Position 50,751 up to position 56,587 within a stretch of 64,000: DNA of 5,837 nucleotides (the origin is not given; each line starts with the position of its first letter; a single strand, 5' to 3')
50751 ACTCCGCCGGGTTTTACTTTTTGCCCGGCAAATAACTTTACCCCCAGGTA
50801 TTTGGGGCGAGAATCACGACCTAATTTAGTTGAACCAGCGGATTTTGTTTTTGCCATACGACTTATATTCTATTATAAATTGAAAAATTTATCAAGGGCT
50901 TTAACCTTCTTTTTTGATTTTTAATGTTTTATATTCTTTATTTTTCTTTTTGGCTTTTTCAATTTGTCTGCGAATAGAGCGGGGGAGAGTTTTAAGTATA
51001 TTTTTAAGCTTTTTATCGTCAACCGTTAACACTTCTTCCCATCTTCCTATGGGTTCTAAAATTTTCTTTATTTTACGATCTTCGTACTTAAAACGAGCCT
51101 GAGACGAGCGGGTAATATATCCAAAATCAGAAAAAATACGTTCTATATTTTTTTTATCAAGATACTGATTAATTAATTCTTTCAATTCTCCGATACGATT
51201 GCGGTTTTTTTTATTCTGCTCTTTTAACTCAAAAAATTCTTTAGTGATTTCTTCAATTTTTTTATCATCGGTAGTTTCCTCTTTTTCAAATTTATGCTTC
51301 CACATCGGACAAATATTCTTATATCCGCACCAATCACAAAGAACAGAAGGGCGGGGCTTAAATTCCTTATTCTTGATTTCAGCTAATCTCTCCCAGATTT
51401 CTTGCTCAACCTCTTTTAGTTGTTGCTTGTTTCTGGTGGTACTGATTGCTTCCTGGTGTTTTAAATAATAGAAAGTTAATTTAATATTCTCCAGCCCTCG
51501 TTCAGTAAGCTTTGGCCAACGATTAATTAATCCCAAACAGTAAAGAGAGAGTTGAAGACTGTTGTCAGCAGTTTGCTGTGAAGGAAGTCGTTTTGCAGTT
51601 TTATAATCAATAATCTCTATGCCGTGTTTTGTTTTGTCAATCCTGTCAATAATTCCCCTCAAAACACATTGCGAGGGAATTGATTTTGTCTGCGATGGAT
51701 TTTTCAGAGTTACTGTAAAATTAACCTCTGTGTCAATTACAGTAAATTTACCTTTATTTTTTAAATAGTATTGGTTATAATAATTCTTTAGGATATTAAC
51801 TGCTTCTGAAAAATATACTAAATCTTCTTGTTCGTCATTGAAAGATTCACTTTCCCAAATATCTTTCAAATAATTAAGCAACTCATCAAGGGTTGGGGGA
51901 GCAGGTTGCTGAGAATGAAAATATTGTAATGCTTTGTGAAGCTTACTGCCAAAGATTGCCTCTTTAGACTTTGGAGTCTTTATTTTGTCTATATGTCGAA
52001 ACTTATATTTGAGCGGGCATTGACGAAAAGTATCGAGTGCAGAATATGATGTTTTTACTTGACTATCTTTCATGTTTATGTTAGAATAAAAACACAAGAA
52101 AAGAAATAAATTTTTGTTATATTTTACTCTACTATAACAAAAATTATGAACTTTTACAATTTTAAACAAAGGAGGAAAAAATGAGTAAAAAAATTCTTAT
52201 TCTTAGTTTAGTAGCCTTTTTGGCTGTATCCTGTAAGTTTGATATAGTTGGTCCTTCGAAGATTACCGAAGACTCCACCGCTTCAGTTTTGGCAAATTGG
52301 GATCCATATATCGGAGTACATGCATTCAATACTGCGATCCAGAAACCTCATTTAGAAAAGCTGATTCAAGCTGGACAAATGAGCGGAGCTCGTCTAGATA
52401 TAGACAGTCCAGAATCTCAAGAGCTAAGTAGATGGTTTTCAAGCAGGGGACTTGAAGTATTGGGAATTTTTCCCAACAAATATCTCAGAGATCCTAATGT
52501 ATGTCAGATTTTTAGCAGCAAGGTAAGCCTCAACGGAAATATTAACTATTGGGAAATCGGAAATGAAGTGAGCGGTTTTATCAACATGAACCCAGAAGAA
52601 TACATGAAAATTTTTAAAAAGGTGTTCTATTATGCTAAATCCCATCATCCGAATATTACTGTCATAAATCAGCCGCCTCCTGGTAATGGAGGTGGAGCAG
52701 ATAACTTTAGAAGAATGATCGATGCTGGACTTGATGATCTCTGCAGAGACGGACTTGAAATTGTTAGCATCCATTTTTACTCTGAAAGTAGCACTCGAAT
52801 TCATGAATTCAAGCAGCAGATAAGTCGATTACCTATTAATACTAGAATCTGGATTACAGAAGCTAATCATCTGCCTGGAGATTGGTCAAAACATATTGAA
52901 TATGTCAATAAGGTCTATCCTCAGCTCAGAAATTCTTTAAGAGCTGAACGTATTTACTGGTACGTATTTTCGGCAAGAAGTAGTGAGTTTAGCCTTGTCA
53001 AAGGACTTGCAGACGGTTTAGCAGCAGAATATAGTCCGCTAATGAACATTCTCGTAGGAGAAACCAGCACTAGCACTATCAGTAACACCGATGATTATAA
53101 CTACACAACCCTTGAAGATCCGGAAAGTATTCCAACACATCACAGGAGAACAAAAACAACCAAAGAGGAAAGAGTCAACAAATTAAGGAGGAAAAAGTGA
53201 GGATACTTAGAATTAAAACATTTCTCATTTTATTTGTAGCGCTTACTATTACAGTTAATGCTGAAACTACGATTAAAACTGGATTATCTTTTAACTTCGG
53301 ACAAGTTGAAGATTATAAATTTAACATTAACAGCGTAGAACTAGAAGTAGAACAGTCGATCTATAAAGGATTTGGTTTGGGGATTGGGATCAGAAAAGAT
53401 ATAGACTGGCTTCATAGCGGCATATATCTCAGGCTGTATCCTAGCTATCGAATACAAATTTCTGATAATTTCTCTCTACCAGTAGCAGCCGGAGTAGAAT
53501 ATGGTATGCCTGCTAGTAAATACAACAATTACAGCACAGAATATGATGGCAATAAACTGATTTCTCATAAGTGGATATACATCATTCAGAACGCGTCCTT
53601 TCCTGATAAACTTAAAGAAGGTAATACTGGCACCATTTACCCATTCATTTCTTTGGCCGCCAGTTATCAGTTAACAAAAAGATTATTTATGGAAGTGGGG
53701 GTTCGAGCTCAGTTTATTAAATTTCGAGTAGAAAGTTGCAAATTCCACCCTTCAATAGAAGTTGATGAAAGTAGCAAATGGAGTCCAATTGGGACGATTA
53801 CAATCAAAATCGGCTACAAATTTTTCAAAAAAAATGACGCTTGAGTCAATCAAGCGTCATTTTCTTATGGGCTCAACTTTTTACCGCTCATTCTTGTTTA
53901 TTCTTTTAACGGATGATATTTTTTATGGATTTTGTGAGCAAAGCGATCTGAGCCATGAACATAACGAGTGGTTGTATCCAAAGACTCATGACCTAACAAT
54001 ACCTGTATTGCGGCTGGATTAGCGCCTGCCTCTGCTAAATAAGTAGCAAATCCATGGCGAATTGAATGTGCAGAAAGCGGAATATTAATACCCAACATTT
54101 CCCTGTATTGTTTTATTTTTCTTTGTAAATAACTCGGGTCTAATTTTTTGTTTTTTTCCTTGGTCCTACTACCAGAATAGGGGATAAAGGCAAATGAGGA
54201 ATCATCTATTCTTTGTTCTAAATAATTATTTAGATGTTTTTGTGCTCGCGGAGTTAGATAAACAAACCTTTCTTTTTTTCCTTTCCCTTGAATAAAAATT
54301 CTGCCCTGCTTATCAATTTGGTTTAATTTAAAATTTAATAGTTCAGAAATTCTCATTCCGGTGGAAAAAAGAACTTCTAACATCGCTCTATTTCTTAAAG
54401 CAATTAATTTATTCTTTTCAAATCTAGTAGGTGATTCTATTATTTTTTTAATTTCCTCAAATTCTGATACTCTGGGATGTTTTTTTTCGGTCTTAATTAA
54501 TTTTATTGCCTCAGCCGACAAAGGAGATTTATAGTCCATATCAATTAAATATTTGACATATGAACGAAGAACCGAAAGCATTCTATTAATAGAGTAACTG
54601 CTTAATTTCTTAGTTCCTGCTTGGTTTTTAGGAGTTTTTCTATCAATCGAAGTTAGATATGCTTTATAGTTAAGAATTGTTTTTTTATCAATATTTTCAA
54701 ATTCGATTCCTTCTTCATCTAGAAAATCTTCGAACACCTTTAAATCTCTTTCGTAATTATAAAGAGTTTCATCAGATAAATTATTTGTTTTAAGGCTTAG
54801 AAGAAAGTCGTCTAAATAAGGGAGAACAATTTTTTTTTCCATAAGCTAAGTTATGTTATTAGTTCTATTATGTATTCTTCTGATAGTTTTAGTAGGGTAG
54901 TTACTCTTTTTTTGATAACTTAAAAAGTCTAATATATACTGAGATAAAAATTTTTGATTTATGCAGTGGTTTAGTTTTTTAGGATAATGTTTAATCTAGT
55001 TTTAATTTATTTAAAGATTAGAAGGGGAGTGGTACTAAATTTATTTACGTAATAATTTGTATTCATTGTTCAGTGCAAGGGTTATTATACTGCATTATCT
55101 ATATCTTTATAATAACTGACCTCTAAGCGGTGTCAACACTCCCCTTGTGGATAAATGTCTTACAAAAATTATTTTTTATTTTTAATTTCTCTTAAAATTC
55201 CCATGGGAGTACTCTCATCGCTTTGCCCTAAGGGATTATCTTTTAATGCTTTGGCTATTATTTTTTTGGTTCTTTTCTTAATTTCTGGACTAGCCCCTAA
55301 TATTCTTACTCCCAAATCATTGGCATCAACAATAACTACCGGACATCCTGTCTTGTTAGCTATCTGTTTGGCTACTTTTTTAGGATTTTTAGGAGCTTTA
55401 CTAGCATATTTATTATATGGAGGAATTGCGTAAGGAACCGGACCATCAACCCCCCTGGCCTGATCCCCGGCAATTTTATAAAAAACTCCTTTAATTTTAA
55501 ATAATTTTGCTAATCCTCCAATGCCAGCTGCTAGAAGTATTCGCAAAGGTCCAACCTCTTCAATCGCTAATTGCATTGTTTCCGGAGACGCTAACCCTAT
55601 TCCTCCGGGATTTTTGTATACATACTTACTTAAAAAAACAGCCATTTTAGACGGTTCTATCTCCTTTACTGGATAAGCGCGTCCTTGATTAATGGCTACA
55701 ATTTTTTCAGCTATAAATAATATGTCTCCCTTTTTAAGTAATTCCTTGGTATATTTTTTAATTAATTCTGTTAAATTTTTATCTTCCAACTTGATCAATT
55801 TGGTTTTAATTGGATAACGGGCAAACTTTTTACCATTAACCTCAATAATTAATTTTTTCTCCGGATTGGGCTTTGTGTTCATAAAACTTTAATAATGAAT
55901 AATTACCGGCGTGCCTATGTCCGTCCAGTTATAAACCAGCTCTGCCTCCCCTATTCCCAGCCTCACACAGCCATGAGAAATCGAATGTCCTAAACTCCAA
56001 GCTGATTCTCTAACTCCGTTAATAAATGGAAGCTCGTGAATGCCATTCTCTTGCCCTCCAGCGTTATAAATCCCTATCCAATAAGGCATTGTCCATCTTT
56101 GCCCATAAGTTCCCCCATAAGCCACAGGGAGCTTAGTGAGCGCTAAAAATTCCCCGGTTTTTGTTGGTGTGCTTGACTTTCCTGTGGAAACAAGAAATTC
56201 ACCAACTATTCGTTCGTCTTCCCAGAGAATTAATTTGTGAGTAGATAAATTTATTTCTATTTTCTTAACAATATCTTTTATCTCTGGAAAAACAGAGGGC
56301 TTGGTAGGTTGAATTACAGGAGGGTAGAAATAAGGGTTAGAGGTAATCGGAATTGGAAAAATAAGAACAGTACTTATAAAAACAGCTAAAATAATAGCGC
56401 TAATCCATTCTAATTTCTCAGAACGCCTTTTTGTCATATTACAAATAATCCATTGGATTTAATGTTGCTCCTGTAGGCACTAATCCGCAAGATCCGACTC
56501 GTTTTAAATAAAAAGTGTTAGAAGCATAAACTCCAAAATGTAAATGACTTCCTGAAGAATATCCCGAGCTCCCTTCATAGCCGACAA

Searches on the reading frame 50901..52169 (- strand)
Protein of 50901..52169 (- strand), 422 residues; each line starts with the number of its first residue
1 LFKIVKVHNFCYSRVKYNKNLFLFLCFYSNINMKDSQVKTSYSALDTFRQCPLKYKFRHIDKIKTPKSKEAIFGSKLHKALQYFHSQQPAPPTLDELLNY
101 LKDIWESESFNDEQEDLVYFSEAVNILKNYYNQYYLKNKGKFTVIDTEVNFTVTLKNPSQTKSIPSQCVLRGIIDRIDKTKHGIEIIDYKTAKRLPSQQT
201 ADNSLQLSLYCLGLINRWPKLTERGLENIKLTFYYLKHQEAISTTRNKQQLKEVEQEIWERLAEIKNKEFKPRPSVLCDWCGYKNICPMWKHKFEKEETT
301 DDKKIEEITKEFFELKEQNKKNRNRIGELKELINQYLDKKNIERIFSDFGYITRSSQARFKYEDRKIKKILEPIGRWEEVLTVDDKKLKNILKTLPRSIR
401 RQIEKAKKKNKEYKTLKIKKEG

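Call 72: search_protein_families(library=pfam, proteins=[window:50901-52169:-], max_evalue=0.00001)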
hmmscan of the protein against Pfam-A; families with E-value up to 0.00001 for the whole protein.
window:50901-52169:- (422 aa): 1 family
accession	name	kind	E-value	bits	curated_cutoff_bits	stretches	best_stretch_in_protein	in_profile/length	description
PF12705.13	PDDEXK_1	-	3.4e-43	148.8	22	1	40-288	2-247/247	PD-(D/E)XK nuclease superfamily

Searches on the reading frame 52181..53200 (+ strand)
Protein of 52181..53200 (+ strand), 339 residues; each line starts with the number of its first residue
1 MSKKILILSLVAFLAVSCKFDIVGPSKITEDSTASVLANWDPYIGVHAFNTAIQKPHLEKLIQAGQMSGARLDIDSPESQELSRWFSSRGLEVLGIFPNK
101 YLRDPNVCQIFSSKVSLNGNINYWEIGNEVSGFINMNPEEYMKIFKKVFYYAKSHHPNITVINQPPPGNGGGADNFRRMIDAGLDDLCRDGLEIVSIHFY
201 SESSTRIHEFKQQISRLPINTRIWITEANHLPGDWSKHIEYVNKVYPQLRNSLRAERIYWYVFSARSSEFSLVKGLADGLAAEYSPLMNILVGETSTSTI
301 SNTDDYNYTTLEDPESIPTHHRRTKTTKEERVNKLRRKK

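Call 72: search_protein_families(library=pfam, proteins=[window:52181-53200:+], max_evalue=0.00001)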
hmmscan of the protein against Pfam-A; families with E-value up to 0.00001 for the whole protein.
window:52181-53200:+ (339 aa): 1 family
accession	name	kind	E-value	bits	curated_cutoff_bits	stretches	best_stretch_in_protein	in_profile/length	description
PF11790.14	Glyco_hydro_cc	-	9.9e-06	25.7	21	0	188-269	131-216/237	Glycosyl hydrolase catalytic core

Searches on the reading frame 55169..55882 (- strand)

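Call 71: search_protein_families(library=pfam, proteins=[window:55169-55882:-], max_evalue=0.00001)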
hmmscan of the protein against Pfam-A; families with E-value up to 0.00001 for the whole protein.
window:55169-55882:- (237 aa): 1 family
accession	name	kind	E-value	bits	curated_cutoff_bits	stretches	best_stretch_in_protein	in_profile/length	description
PF01996.21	F420_ligase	-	4.9e-11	43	25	1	25-177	2-133/218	F420-0:Gamma-glutamyl ligase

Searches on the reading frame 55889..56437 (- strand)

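Call 71: search_protein_families(library=pfam, proteins=[window:55889-56437:-], max_evalue=0.00001)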
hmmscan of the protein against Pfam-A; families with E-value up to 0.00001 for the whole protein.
window:55889-56437:- (182 aa): 1 family
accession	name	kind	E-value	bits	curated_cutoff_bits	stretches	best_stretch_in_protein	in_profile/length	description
PF03734.19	YkuD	-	8.2e-16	59.3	23.4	1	59-180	3-146/146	L,D-transpeptidase catalytic domain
